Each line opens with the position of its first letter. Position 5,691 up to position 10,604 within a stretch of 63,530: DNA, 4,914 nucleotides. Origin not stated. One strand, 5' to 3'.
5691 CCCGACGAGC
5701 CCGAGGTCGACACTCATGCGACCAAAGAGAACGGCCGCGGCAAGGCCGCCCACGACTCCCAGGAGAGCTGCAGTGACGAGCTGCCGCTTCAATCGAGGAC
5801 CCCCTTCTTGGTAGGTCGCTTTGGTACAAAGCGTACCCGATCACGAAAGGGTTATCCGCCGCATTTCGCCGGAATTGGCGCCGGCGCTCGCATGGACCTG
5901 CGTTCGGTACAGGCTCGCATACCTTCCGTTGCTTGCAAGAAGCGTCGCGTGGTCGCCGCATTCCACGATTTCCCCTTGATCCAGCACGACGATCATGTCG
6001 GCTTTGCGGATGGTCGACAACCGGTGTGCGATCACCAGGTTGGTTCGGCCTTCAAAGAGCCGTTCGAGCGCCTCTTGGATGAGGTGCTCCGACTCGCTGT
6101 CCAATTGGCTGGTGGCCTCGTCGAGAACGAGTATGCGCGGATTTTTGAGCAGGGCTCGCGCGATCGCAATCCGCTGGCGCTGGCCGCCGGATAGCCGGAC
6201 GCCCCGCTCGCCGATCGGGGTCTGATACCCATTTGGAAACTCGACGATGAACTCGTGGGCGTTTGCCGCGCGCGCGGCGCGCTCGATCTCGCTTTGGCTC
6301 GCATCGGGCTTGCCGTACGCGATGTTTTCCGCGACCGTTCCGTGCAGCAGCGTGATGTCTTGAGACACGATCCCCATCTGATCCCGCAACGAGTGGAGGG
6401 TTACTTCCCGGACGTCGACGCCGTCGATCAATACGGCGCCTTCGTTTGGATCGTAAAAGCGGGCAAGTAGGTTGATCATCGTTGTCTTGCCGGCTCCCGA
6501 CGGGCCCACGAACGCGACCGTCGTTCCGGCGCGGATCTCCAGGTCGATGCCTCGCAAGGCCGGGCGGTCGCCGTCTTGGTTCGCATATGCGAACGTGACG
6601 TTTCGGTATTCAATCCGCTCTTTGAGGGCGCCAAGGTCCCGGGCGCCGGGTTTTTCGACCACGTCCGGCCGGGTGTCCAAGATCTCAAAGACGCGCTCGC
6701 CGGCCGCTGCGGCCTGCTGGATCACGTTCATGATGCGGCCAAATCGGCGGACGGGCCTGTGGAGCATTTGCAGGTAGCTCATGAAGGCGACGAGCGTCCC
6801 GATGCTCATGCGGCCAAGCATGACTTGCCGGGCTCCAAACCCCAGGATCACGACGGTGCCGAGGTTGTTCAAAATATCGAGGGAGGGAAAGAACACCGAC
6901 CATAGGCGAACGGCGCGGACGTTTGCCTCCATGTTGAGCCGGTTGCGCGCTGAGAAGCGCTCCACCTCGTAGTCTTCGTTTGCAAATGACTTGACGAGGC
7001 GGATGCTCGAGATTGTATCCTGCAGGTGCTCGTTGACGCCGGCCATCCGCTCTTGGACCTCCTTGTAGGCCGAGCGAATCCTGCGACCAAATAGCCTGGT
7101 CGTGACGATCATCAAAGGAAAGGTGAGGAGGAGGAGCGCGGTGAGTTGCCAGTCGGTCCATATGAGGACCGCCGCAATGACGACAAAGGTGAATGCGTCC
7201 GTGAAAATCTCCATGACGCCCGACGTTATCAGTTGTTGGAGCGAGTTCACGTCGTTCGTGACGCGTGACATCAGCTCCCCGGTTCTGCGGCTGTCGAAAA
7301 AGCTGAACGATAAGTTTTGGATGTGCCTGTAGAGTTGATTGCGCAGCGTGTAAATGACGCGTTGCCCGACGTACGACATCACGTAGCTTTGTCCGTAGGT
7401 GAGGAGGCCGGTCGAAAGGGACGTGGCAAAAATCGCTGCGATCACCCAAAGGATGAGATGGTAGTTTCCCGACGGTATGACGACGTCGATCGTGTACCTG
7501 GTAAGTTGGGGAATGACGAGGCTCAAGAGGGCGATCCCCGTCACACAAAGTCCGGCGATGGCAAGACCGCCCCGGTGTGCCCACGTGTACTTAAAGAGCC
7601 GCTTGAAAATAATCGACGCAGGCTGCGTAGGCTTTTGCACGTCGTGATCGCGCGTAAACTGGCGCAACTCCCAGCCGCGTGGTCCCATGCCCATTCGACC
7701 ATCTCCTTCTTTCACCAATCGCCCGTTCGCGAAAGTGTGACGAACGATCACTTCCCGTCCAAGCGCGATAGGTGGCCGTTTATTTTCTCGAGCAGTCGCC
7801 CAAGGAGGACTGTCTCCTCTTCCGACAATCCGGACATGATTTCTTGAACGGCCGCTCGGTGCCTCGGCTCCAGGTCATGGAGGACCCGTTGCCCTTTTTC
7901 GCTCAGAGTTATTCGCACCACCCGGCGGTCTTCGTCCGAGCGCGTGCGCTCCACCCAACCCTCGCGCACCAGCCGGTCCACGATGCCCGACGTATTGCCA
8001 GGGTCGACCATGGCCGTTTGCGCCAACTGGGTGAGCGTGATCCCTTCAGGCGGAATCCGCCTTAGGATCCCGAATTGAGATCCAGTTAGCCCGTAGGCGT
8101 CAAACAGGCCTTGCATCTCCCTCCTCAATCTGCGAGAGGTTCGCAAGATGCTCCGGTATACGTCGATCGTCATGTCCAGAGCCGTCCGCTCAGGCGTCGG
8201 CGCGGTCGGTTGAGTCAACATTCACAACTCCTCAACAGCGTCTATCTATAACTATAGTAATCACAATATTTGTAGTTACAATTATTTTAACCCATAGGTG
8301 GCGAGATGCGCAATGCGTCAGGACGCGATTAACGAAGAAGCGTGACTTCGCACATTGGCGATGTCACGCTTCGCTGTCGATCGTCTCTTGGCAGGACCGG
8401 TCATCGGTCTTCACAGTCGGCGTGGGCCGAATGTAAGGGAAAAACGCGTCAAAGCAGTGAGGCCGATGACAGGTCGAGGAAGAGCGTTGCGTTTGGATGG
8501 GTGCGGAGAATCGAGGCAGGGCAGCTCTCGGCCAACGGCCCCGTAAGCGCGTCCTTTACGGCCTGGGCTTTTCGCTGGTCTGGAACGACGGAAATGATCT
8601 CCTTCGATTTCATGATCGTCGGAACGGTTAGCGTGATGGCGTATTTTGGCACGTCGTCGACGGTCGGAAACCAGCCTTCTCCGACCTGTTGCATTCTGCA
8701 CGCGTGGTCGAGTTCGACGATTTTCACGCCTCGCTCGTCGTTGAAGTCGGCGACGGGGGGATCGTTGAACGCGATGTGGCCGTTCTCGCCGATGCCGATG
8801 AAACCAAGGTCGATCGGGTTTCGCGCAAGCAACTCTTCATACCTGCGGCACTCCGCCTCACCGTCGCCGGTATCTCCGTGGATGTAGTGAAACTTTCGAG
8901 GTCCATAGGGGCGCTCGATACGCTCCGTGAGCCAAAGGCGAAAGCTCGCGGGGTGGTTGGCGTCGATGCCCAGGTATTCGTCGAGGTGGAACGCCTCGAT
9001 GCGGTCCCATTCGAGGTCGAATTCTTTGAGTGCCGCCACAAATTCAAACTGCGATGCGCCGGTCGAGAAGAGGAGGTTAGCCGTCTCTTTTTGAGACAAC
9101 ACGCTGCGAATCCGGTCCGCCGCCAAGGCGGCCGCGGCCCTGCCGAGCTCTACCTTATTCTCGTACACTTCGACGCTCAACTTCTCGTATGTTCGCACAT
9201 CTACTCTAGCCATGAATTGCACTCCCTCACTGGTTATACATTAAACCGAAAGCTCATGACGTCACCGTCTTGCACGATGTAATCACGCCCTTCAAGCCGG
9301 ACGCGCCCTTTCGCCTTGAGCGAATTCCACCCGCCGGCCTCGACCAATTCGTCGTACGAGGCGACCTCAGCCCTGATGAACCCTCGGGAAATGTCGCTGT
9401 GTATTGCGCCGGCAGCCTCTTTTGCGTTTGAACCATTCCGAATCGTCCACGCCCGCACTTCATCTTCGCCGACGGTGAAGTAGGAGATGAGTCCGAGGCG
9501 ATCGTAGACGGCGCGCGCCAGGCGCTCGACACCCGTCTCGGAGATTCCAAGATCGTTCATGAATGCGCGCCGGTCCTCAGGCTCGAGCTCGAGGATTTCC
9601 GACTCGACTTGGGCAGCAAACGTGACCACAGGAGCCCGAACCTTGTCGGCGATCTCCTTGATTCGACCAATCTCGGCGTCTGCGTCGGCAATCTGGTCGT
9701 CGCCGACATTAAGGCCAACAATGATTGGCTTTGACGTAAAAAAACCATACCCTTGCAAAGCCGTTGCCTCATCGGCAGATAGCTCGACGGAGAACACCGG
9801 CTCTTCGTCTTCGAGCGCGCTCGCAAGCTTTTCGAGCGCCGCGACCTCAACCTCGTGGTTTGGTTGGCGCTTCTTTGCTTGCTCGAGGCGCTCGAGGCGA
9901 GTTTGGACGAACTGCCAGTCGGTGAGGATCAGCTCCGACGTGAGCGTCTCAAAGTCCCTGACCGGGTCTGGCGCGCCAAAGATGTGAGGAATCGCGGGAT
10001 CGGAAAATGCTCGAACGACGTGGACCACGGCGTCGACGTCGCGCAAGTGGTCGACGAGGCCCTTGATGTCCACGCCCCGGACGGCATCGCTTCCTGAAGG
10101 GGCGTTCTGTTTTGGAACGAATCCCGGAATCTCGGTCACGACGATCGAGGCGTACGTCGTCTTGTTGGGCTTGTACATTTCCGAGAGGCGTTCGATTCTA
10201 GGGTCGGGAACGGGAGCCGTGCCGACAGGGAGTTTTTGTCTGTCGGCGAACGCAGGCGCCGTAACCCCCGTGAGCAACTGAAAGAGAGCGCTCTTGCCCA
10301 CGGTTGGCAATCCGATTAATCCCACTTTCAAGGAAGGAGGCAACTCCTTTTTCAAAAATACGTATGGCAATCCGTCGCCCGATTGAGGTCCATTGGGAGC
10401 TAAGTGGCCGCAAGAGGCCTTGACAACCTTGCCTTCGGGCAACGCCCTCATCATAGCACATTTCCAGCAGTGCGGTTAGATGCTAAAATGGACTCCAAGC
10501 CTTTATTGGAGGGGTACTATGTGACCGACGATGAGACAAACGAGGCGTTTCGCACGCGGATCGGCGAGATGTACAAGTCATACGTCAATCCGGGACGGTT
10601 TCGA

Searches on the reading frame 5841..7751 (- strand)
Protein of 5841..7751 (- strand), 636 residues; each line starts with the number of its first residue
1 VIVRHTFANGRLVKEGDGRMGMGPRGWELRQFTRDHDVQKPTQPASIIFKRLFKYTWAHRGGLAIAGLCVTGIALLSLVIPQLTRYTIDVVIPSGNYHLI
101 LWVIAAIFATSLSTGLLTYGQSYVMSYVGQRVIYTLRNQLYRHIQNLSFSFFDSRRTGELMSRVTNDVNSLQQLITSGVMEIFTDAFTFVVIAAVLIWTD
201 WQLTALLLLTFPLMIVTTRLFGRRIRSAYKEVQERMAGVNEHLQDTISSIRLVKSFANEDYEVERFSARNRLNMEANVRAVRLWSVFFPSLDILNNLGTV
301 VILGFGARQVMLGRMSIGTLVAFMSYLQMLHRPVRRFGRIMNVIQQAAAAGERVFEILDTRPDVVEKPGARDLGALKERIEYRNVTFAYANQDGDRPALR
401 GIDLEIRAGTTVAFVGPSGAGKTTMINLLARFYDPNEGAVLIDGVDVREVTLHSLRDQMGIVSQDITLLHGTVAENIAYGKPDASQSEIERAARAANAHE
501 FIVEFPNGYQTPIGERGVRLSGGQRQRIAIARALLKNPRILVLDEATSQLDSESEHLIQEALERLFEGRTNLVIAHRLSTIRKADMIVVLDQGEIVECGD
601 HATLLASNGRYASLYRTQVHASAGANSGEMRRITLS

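Call 5: search_protein_families(library=pfam, proteins=[window:5841-7751:-], max_evalue=0.01)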
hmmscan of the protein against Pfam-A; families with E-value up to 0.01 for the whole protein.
window:5841-7751:- (636 aa): 10 families
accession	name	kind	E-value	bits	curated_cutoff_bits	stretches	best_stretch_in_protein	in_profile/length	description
PF00664.28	ABC_membrane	-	2.2e-59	201.8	28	1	64-333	2-273/274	ABC transporter transmembrane region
PF00005.33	ABC_tran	-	1.1e-33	117.1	25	1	399-548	1-137/137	ABC transporter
PF02463.25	SMC_N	-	9.8e-07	28.9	40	1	427-590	98-211/220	RecF/RecN/SMC N terminal domain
PF13191.12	AAA_16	-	2.4e-05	25.3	32.6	1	412-572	27-164/167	AAA ATPase domain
PF13604.12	AAA_30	-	0.0001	22.6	27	1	412-561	21-112/191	AAA domain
PF13401.12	AAA_22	-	0.00037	21.2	27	1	412-564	8-103/130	AAA domain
PF03193.22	RsgA_GTPase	-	0.00058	20.2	30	1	395-430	93-127/174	RsgA GTPase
PF06414.18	Zeta_toxin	-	0.0012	18.8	22.3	0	415-450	22-57/199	Zeta toxin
PF00004.35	AAA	-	0.0015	19.4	21.2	0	413-571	2-97/131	ATPase family associated with various cellular activities (AAA)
PF00448.28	SRP54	-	0.0052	16.9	22.7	0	411-447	3-39/196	SRP54-type protein, GTPase domain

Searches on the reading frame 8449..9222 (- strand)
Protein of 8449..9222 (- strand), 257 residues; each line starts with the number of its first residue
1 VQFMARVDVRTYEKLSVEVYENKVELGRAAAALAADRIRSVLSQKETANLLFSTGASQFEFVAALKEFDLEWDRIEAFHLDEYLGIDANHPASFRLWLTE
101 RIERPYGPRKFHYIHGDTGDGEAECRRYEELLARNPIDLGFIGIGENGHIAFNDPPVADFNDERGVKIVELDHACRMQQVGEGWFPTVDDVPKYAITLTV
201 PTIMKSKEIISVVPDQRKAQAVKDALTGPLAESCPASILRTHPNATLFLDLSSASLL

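Call 5: search_protein_families(library=pfam, proteins=[window:8449-9222:-], max_evalue=0.01)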
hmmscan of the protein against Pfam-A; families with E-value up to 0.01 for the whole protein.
window:8449-9222:- (257 aa): 1 family
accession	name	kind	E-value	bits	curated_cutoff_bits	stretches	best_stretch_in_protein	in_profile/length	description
PF01182.26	Glucosamine_iso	-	1.8e-19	70.9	27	1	22-242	2-219/225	Glucosamine-6-phosphate isomerases/6-phosphogluconolactonase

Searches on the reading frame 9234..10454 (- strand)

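Call 5: search_protein_families(library=pfam, proteins=[window:9234-10454:-], max_evalue=0.01)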
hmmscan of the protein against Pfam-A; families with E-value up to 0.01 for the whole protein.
window:9234-10454:- (406 aa): 4 families
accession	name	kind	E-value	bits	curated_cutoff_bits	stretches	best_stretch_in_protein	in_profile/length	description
PF06071.19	YchF-GTPase_C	-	1.8e-37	127.7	27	1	322-405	1-84/84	Protein of unknown function (DUF933)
PF01926.29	MMR_HSR1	-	0.00012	22.6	21.9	1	43-149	1-85/113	50S ribosome-binding GTPase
PF02824.27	TGS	-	0.0047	17.4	22.2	0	338-399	13-55/60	TGS domain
PF02421.24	FeoB_N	-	0.0051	16.8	27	0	43-65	2-24/156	Ferrous iron transport protein B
